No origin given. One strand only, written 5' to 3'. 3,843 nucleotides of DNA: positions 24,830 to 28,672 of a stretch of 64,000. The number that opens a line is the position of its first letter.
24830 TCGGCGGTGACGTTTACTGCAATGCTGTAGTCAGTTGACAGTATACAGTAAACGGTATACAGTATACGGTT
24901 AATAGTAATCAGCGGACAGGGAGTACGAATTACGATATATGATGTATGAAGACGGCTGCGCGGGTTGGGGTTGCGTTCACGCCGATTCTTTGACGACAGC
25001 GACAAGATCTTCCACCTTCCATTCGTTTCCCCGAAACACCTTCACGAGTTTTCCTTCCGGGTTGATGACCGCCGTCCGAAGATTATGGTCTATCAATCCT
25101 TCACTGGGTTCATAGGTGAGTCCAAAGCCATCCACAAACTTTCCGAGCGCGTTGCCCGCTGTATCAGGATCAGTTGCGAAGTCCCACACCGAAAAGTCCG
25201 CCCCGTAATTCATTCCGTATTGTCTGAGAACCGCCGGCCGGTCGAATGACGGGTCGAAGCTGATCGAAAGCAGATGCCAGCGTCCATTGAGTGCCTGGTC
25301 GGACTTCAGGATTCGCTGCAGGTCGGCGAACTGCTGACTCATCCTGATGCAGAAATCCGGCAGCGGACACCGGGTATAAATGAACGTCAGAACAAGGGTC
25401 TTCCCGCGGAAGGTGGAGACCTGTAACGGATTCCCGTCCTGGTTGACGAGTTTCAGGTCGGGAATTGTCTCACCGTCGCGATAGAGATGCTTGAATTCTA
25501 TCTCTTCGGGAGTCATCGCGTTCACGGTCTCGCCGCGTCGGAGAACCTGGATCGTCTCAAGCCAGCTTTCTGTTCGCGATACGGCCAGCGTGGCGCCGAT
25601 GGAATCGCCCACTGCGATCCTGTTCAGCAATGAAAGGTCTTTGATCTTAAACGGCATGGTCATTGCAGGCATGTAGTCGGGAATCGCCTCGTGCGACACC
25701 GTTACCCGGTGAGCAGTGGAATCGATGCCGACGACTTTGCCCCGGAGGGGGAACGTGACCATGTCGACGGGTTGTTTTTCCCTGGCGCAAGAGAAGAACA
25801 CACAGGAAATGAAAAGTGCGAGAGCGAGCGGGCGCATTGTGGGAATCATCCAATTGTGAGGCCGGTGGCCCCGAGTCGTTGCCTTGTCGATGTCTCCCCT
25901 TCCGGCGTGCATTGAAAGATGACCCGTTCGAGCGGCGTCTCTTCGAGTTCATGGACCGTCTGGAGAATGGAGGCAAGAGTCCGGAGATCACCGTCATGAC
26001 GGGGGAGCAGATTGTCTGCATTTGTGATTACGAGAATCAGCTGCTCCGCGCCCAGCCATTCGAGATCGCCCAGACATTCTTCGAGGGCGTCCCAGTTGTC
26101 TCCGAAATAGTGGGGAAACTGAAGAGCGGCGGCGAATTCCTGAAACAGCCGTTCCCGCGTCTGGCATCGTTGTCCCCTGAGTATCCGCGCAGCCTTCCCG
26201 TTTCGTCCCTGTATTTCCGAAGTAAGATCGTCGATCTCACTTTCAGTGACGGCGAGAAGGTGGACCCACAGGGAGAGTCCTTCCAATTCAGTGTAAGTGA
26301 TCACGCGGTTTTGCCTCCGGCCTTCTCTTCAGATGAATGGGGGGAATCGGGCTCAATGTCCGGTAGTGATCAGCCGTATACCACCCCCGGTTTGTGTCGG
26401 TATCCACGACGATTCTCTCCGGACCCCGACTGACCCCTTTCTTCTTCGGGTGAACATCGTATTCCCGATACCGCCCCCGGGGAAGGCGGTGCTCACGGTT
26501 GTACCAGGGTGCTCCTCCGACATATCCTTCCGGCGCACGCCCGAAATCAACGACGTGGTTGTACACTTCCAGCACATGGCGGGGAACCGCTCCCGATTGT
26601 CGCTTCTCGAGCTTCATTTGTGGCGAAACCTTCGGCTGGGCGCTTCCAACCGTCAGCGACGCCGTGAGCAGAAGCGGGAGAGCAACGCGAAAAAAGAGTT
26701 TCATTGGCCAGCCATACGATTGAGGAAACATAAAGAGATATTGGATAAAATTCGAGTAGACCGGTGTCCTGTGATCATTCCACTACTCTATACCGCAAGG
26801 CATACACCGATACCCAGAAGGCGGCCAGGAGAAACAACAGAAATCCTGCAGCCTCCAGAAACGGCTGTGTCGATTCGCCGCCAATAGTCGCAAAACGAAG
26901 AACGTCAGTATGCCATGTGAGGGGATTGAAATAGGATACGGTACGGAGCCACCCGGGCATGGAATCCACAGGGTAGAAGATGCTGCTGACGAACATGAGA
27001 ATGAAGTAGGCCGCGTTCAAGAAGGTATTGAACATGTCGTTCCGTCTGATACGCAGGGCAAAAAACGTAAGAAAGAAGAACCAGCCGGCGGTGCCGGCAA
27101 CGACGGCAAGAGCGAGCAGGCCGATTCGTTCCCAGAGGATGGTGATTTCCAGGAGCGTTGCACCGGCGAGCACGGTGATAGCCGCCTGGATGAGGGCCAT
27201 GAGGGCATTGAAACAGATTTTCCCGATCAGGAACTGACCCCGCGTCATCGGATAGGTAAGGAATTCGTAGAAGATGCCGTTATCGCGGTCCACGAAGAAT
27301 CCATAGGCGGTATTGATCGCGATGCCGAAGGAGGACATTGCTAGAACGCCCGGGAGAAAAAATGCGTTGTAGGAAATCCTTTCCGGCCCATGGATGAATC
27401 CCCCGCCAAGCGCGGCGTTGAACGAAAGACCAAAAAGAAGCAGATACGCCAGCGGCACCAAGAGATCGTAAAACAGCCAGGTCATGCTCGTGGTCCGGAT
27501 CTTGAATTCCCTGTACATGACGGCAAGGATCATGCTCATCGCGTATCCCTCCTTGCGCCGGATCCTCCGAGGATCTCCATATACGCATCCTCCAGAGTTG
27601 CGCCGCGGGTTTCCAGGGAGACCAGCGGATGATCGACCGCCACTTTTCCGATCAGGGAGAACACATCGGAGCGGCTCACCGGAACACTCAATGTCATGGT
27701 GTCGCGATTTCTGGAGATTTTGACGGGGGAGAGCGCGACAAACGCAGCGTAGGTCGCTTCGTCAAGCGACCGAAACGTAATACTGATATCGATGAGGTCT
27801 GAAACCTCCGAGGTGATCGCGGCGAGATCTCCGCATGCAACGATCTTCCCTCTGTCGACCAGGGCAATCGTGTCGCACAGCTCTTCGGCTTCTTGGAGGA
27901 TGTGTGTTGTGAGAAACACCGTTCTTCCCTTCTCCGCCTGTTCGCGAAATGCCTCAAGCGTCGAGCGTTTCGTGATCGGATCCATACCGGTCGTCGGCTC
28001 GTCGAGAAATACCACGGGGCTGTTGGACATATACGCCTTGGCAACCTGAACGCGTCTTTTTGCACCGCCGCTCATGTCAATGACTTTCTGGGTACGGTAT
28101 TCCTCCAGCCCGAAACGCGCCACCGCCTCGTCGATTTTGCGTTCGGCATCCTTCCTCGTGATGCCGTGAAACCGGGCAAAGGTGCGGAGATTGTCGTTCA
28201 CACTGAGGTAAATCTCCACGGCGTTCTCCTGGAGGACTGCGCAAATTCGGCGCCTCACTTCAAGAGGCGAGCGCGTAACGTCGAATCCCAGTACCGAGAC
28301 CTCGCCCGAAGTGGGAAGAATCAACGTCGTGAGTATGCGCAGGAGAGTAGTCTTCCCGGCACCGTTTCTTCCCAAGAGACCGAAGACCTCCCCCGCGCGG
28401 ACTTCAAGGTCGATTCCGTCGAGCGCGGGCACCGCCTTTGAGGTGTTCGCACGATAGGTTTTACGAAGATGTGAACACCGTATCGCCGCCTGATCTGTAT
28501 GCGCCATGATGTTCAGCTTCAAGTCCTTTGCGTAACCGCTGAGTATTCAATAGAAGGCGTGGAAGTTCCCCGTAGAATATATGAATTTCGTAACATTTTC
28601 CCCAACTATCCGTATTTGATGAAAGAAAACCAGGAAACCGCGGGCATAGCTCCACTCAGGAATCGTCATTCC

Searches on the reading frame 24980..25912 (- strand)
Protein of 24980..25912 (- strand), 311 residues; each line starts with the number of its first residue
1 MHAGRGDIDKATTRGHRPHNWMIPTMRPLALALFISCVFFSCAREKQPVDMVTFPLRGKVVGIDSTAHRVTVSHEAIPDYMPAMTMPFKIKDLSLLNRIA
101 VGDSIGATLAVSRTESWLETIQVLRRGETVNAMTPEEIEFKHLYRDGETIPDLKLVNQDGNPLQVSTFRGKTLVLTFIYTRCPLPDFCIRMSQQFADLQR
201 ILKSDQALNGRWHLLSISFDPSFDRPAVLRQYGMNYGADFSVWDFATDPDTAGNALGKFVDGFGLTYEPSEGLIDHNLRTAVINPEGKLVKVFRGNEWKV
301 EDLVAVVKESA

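Call 15: search_protein_families(library=pfam, proteins=[window:24980-25912:-], max_evalue=0.001)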
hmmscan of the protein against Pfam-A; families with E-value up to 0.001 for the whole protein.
window:24980-25912:- (311 aa): 4 families
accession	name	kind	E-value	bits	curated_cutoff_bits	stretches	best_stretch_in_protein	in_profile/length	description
PF11604.15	CusF_Ec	-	7.2e-14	51.8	27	1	56-121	4-70/72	Copper binding periplasmic protein CusF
PF02630.20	SCO1-SenC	-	1.5e-13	51.3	22.8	1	154-288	5-133/134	SCO1/SenC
PF08534.16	Redoxin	-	2.6e-09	37.4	26.6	1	146-204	2-60/148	Redoxin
PF00578.27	AhpC-TSA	-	5.3e-05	23.6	26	1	147-235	2-83/124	AhpC/TSA family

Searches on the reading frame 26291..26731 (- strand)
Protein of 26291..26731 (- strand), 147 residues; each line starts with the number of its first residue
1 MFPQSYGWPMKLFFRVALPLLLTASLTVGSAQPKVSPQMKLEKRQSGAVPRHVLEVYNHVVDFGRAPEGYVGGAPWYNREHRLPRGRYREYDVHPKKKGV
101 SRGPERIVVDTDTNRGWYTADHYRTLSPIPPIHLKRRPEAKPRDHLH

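Call 15: search_protein_families(library=pfam, proteins=[window:26291-26731:-], max_evalue=0.001)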
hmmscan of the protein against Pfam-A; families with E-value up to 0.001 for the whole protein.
window:26291-26731:- (147 aa): 1 family
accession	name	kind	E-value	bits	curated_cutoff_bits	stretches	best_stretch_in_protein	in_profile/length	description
PF00545.25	Ribonuclease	-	4.2e-09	37.3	24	1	43-126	12-94/98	ribonuclease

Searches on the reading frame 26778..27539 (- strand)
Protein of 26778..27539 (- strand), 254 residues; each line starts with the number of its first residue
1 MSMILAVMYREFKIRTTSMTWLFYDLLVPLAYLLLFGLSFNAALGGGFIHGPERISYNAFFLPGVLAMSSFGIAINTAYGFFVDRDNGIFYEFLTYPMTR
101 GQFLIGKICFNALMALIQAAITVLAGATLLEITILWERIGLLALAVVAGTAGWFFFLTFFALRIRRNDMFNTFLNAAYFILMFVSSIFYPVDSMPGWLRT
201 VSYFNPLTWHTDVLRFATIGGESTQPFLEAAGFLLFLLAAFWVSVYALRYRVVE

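Call 15: search_protein_families(library=pfam, proteins=[window:26778-27539:-], max_evalue=0.001)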
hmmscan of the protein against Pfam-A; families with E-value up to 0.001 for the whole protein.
window:26778-27539:- (254 aa): 3 families
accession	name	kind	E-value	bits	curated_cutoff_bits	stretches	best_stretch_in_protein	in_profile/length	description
PF01061.29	ABC2_membrane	-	2.5e-24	86.5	26.9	1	5-215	4-207/211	ABC-2 type transporter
PF12698.13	ABC2_membrane_3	-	4.4e-13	49.5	31.6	1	56-244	159-345/347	ABC-2 family transporter protein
PF12730.13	ABC2_membrane_4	-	0.00015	22.3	27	1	13-180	8-177/179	ABC-2 family transporter protein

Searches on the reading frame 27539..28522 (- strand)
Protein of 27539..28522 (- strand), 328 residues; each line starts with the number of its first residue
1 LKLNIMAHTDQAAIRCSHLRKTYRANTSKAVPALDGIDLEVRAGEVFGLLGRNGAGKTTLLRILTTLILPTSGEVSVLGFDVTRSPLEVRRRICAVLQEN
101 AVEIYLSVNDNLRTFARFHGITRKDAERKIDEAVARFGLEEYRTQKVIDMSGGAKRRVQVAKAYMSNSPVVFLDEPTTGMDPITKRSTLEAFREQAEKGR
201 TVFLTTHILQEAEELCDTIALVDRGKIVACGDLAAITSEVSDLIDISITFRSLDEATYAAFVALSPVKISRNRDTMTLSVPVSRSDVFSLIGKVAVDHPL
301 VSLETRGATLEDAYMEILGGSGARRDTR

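Call 15: search_protein_families(library=pfam, proteins=[window:27539-28522:-], max_evalue=0.001)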
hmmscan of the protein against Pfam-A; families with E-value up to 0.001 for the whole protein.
window:27539-28522:- (328 aa): 2 families
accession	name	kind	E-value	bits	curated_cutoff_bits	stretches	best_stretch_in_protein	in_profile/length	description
PF00005.33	ABC_tran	-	2.1e-30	106.5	25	1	34-178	1-137/137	ABC transporter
PF13304.12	AAA_21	-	1.4e-11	45.5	27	1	133-208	221-299/304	AAA domain, putative AbiEii toxin, Type IV TA system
